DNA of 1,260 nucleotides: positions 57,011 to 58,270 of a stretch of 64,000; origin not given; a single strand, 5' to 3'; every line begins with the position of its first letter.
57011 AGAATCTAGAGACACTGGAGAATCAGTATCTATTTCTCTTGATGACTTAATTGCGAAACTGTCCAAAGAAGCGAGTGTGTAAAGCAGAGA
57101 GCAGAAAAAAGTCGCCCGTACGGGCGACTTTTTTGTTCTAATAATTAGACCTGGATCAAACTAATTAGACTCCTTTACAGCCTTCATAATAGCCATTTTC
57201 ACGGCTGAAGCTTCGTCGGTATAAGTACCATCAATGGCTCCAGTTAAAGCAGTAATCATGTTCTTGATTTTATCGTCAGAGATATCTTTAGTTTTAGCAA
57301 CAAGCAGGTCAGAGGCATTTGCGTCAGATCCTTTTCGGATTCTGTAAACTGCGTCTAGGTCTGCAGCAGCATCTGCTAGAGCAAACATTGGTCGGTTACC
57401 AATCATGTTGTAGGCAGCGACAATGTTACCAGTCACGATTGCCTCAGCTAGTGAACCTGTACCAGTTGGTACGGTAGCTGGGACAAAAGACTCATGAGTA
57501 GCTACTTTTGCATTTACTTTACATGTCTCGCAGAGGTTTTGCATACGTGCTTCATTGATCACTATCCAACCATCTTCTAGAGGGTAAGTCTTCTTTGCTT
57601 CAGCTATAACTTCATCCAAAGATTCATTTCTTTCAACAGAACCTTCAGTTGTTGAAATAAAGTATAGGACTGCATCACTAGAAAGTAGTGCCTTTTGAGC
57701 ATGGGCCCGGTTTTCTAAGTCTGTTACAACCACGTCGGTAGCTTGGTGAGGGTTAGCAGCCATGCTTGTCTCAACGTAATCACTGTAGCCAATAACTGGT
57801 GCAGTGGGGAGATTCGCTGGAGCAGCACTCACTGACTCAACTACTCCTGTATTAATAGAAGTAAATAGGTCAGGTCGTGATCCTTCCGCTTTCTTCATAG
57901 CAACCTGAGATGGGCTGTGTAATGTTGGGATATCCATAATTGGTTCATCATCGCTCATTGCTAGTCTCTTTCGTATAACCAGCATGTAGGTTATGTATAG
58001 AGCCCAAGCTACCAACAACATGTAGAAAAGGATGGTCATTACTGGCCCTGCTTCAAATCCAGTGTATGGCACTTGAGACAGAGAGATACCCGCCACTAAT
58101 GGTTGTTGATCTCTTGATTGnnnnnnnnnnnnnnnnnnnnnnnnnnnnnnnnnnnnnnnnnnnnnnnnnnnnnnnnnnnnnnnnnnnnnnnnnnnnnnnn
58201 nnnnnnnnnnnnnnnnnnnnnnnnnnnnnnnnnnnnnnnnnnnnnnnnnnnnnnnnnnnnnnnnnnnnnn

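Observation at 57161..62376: Giant Ig/DUF11-repeat surface protein with an internal sortase-like signal, adjacent to a sortase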

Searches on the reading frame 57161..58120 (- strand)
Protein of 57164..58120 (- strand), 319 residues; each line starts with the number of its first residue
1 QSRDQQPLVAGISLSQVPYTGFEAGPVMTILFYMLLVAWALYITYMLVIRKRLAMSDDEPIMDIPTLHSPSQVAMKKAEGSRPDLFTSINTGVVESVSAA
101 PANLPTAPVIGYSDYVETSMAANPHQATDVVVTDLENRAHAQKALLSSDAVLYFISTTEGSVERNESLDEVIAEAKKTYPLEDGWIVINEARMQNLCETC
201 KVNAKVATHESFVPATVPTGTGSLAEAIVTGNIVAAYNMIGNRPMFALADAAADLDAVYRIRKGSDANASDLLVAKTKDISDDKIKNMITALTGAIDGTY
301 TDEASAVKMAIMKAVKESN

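Call 6: find_homologous_proteins(query=window:57164-58120:-, max_evalue=0.001)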
Query seq(319 aa) (319 aa): 172 proteins with E <= 0.001 among 5598 candidates; the best 120 are listed.
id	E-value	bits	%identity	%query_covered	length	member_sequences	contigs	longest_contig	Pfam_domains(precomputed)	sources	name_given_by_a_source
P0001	1.1e-126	440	66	99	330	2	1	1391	-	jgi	jgi:hypothetical protein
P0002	1.2e-116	407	65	94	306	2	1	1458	-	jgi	-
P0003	1.0e-111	391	60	100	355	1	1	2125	-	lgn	-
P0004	1.3e-111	391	62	99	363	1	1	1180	-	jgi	jgi:hypothetical protein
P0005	1.8e-111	390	61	99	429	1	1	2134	-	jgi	jgi:hypothetical protein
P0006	4.0e-111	389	63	98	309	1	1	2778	-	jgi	jgi:hypothetical protein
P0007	1.8e-104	367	59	99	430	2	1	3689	-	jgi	-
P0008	5.7e-104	366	56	98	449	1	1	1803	-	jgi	jgi:hypothetical protein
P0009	2.5e-103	364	58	99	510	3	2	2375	-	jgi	jgi:hypothetical protein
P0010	1.1e-101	358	57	99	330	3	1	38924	-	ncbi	-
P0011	4.8e-99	350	66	79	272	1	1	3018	-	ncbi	-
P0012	5.0e-98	346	53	99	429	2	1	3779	-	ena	-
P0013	2.0e-97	344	68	78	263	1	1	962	-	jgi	jgi:hypothetical protein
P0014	1.3e-95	338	67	76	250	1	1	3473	-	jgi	-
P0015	4.0e-95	337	60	91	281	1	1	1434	-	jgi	jgi:hypothetical protein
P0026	3.2e-81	291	50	99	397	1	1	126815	-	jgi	jgi:hypothetical protein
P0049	7.3e-59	218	42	92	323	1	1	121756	-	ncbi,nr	ncbi:hypothetical protein K2Q16_00115 [Patescibacteria group bacterium]|nr:hypothetical protein [Pat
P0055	3.1e-57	212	46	84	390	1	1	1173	-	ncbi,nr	ncbi:hypothetical protein KC906_02855, partial [Candidatus Kaiserbacteria bacterium]|nr:hypothetical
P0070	3.9e-53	199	59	58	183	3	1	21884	-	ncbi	-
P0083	7.1e-51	192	57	58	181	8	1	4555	-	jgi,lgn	-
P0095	1.7e-49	187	42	92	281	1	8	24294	-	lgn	-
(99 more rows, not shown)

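Call 10: find_encoding_contigs(protein=P0026, flank=8000, max_places=3)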
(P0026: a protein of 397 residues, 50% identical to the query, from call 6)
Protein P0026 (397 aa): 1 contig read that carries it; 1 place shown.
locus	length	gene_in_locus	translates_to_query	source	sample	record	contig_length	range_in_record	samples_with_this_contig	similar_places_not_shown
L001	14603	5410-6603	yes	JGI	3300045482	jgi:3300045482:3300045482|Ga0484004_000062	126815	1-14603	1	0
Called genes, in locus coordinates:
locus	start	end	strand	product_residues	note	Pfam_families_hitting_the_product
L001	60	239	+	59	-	PF00986:DNA_gyraseB_C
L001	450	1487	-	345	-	-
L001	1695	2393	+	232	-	PF04203:Sortase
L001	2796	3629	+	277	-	-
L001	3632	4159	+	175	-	-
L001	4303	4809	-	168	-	-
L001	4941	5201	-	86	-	-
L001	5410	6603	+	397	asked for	-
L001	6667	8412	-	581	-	PF07973:tRNA_SAD (weak), PF00587:tRNA-synt_2b, PF03129:HGTP_anticodon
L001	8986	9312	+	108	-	PF04266:ASCH (weak)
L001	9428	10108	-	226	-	PF04471:Mrr_cat, PF13156:Mrr_cat_2 (weak), PF22722:NA-iREase1, PF01396:Zn_ribbon_Top1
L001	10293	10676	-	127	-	PF07237:DUF1428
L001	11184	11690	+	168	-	PF00578:AhpC-TSA, PF08534:Redoxin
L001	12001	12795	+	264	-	PF08241:Methyltransf_11, PF08242:Methyltransf_12 (weak), PF13649:Methyltransf_25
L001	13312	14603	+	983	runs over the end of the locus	PF03477:ATP-cone, PF00317:Ribonuc_red_lgN, PF02867:Ribonuc_red_lgC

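Call 11: find_encoding_contigs(protein=P0049, flank=8000, max_places=3)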
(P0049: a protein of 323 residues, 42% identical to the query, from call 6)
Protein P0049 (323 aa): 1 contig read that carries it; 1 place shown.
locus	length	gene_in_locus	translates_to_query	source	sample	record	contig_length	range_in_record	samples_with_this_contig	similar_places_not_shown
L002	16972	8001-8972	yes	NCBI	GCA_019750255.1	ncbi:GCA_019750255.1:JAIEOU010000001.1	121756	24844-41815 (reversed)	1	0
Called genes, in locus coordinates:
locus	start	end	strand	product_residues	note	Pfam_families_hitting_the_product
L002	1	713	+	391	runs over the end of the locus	-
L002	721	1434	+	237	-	PF01409:tRNA-synt_2d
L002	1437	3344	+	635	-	PF03483:B3_4, PF03484:B5, PF17759:tRNA_synthFbeta, PF03147:FDX-ACB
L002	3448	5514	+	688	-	PF02518:HATPase_c, PF00204:DNA_gyraseB, PF01751:Toprim, PF00986:DNA_gyraseB_C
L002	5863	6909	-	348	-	-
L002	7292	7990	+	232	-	PF04203:Sortase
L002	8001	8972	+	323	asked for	-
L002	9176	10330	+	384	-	PF05496:RuvB_N, PF13191:AAA_16 (faint), PF00004:AAA, PF07728:AAA_5, PF13401:AAA_22 (faint), PF16193:AAA_assoc_2, PF12002:MgsA_C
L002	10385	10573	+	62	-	-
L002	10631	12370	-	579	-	PF07973:tRNA_SAD (weak), PF00587:tRNA-synt_2b, PF03129:HGTP_anticodon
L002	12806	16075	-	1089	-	PF02811:PHP, PF07733:DNA_pol3_alpha, PF17657:DNA_pol3_finger, PF14579:HHH_6, PF01336:tRNA_anti-codon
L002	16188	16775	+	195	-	PF01351:RNase_HII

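Call 12: find_encoding_contigs(protein=P0070, flank=8000, max_places=3)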
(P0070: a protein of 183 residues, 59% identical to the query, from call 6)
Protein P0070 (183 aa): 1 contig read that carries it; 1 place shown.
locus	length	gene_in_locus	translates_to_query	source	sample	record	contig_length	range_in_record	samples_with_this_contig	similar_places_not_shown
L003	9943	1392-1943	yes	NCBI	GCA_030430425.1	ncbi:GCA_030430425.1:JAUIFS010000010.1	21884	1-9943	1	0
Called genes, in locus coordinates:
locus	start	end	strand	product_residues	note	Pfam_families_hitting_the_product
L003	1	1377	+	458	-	?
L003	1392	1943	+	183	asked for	-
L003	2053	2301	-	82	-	-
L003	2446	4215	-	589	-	PF00587:tRNA-synt_2b, PF03129:HGTP_anticodon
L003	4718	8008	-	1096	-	PF02811:PHP, PF07733:DNA_pol3_alpha, PF17657:DNA_pol3_finger, PF14579:HHH_6, PF01336:tRNA_anti-codon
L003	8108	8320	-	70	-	-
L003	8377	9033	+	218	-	PF01351:RNase_HII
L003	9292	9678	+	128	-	-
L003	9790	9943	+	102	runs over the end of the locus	PF01783:Ribosomal_L32p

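Call 17: search_solved_structures(query=A1, max_evalue=10, show_alignments=2)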
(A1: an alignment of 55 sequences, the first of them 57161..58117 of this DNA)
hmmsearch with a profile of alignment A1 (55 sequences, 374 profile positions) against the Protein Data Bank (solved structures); distinct sequences matched with E-value up to 10: 3.
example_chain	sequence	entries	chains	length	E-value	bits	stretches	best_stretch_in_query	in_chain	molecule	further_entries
6tmh_G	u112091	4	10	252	0.27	14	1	294-347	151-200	Oligomycin sensitivity conferring protein (OSCP)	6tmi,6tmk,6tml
7zm7_n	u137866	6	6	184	1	12.1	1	173-214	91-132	Subunit NDUFB5 of NADH-ubiquinone oxidoreductase (Complex I)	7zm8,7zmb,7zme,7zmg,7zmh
8g2y_R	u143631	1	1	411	5.4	9.7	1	44-112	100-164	Adhesion G-protein-coupled receptor F1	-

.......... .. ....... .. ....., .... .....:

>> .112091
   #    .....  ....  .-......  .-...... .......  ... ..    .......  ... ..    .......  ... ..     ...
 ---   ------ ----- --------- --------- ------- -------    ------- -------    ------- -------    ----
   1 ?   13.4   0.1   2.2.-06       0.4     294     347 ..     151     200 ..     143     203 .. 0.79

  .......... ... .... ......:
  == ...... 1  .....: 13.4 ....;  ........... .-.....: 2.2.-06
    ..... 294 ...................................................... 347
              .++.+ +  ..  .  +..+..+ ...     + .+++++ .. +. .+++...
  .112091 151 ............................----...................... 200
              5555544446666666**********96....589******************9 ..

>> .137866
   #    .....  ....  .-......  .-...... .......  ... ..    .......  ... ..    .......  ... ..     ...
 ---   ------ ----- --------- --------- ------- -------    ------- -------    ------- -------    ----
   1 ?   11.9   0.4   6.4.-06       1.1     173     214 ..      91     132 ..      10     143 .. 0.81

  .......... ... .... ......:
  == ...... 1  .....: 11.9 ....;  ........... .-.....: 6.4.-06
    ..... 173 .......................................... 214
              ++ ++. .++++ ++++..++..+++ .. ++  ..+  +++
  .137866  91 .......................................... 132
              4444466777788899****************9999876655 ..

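Call 28: predict_structure(alignment_id=A1)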
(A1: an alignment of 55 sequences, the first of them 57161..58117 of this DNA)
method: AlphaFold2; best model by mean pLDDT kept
length: 318 residues; sequences in the alignment: 55
mean_pLDDT: 78.3   pTM: 0.42
mean pLDDT of the five models: 78.3, 78.1, 77.5, 77.4, 77.0
residues with pLDDT >= 90: 160; 70-90: 46; 50-70: 64; < 50: 48
segments of 3 or more residues with pLDDT < 50: 1-3, 57-68, 89-97, 104-106, 109-111, 209-218
pLDDT, mean of each block of 10 residues (from residue 1): 48 56 79 95 88 55 47 71 64 48 51 49 64 95 96 87 91 97 96 84 54 48 94 93 93 98 96 97 98 87 94 96
secondary structure, 60 per line:
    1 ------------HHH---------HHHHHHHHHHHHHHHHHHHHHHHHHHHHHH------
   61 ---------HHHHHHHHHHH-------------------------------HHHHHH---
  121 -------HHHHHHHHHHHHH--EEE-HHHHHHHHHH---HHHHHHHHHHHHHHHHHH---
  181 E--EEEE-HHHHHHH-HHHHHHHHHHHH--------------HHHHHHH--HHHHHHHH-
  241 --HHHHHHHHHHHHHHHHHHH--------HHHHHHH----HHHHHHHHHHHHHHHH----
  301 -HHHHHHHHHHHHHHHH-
elements in order: H25-54 H70-80 H112-117 H128-140 E143-145 H147-156 H160-177 E184-187 H189-195 H197-208 H223-229 H232-239 H243-261 H270-276 H281-296 H302-317

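Call 30: find_encoding_contigs(protein=P0095, flank=6000, max_places=2)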
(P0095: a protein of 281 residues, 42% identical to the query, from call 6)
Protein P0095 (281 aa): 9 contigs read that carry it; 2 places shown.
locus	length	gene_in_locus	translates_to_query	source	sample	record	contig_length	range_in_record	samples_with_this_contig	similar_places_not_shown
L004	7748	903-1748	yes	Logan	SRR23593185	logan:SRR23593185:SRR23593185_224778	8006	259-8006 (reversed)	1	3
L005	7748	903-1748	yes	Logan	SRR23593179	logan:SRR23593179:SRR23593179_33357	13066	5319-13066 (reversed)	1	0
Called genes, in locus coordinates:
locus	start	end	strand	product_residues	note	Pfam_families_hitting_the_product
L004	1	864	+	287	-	?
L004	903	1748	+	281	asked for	-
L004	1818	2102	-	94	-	-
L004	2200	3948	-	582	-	PF07973:tRNA_SAD (weak), PF00587:tRNA-synt_2b, PF03129:HGTP_anticodon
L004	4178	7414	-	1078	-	PF02811:PHP, PF07733:DNA_pol3_alpha, PF17657:DNA_pol3_finger, PF14579:HHH_6, PF01336:tRNA_anti-codon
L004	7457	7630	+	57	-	-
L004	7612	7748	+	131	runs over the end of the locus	?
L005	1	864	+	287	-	?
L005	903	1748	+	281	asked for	-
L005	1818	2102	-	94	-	-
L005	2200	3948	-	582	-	PF07973:tRNA_SAD (weak), PF00587:tRNA-synt_2b, PF03129:HGTP_anticodon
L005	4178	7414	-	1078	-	PF02811:PHP, PF07733:DNA_pol3_alpha, PF17657:DNA_pol3_finger, PF14579:HHH_6, PF01336:tRNA_anti-codon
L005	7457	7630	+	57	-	-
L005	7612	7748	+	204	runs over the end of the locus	PF01351:RNase_HII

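Call 31: find_encoding_contigs(protein=P0083, flank=6000, max_places=2)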
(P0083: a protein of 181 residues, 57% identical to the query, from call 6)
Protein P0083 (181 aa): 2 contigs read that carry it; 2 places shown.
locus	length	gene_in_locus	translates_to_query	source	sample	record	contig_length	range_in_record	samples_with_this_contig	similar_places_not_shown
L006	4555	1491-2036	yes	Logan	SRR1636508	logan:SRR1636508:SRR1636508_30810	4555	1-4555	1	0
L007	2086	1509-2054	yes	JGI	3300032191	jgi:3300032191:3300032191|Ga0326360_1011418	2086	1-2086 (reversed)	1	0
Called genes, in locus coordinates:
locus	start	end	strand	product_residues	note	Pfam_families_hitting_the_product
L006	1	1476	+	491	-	?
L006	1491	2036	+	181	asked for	-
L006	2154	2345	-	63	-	-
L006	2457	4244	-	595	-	PF00587:tRNA-synt_2b, PF03129:HGTP_anticodon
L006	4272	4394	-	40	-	-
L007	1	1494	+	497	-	?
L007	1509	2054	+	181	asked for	-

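Call 38: search_protein_families(library=pfam, alignment_id=A1, max_evalue=1)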
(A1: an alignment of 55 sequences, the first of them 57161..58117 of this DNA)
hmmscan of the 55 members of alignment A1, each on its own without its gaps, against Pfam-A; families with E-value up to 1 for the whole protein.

A. member 1, window:57161-58117:- (318 aa): 1 family
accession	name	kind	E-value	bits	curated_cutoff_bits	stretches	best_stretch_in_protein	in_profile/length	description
PF13987.11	YedD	-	0.13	12.5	27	1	140-191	19-70/106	YedD-like protein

B. families by the number of members that match (of 55 scanned): 42 families (the first 25 are shown)
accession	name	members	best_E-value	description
PF24528.1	Ig_ADGRF3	3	0.0032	Adhesion G-protein coupled receptor F3-like, Ig-like domain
PF10342.15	Kre9_KNH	2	0.029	Kre9/KNH-like N-terminal Ig-like domain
PF06754.17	PhnG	2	0.038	Phosphonate metabolism protein PhnG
PF13987.11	YedD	2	0.052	YedD-like protein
PF20370.3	DUF6665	2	0.18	Family of unknown function (DUF6665)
PF21307.2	Glyco_hydro_95_C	1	0.0016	Glycoside hydrolase family 95, C-terminal domain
PF20317.4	HTH_60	1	0.0025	Helix-turn-helix domain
PF08402.16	TOBE_2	1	0.0048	TOBE domain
PF01068.26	DNA_ligase_A_M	1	0.011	ATP dependent DNA ligase domain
PF25223.1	DUF7841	1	0.016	Domain of unknown function (DUF7841)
PF11205.13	DUF2987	1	0.021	Protein of unknown function (DUF2987)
PF20570.3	DUF6779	1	0.022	Domain of unknown function (DUF6779)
PF01155.25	HypA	1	0.025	Hydrogenase/urease nickel incorporation, metallochaperone, hypA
PF11817.14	Foie-gras_1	1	0.03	Foie gras liver health family 1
PF12079.13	DUF3558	1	0.031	Protein of unknown function (DUF3558)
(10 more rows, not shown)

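Call 41: fold_search(model_id=the predicted structure, library=pdb)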
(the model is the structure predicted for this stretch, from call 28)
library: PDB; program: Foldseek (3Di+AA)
matches with E <= 10: 158; with E <= 0.001: 0
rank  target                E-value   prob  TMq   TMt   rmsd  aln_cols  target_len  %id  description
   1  8var_B                1.4e-03  1.00  0.26  0.23  13.6       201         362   15  Structure of the E. coli clamp loader bound to the beta clamp in a Closed-DNA2 conformation (released 2024-03-27)
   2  8gj0_B                3.9e-03  1.00  0.25  0.23  15.0       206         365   17  E. coli clamp loader with open clamp on primed template DNA (form 1) (released 2024-03-27)
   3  8vaq_C                6.0e-03  1.00  0.25  0.21  15.3       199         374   16  Structure of the E. coli clamp loader bound to the beta clamp in a Closed-DNA1 conformation (released 2024-03-27)
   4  8gj1_D                6.3e-03  1.00  0.27  0.23  12.6       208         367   17  E. coli clamp loader with open clamp on primed template DNA (form 2) (released 2024-03-27)
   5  8umv_D                7.7e-03  0.99  0.18  0.18  15.2       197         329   13  Atomic model of the human CTF18-RFC-PCNA-DNA ternary complex with narrow PCNA opening state I (state 5) (released 2024-05-08)
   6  8vam_D                8.1e-03  1.00  0.26  0.23  13.0       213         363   17  Structure of the E. coli clamp loader bound to the beta clamp in a Semi-Open conformation (released 2024-03-27)
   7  8vap_C                9.0e-03  1.00  0.26  0.23  14.7       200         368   16  Structure of the E. coli clamp loader bound to the beta clamp in a Fully-Open conformation (released 2024-03-27)
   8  3gli_B                1.2e-02  1.00  0.26  0.23  14.4       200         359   16  Crystal Structure of the E. coli clamp loader bound to Primer-Template DNA and Psi Peptide (released 2009-05-26)
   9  8val_B                1.4e-02  1.00  0.27  0.23  13.8       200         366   16  Structure of the E. coli clamp loader bound to the beta clamp in a Open-DNAp/t conformation (released 2024-03-27)
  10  3gli_G                1.5e-02  1.00  0.26  0.23  14.4       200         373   16  Crystal Structure of the E. coli clamp loader bound to Primer-Template DNA and Psi Peptide (released 2009-05-26)
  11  8gj1_B                1.9e-02  1.00  0.26  0.23  13.5       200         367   16  E. coli clamp loader with open clamp on primed template DNA (form 2) (released 2024-03-27)
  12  7tfh_B                3.3e-02  0.97  0.19  0.19  12.9       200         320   12  Atomic model of the S. cerevisiae clamp-clamp loader complex PCNA-RFC bound to two DNA molecules, one at the 5'-recess (released 2022-11-16)
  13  1jqj_C                4.2e-02  0.96  0.21  0.20  12.0       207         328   11  Mechanism of Processivity Clamp Opening by the Delta Subunit Wrench of the Clamp Loader Complex of E. coli DNA Polymer (released 2001-11-07)
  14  8umu_D                4.6e-02  0.94  0.18  0.17  16.3       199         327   12  Atomic model of the human CTF18-RFC-PCNA binary complex in the four-subunit binding state (state 3) (released 2024-05-08)
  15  3glg_D                4.9e-02  1.00  0.26  0.23  12.2       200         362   16  Crystal Structure of a Mutant (gammaT157A) E. coli Clamp Loader Bound to Primer-Template DNA (released 2009-05-26)
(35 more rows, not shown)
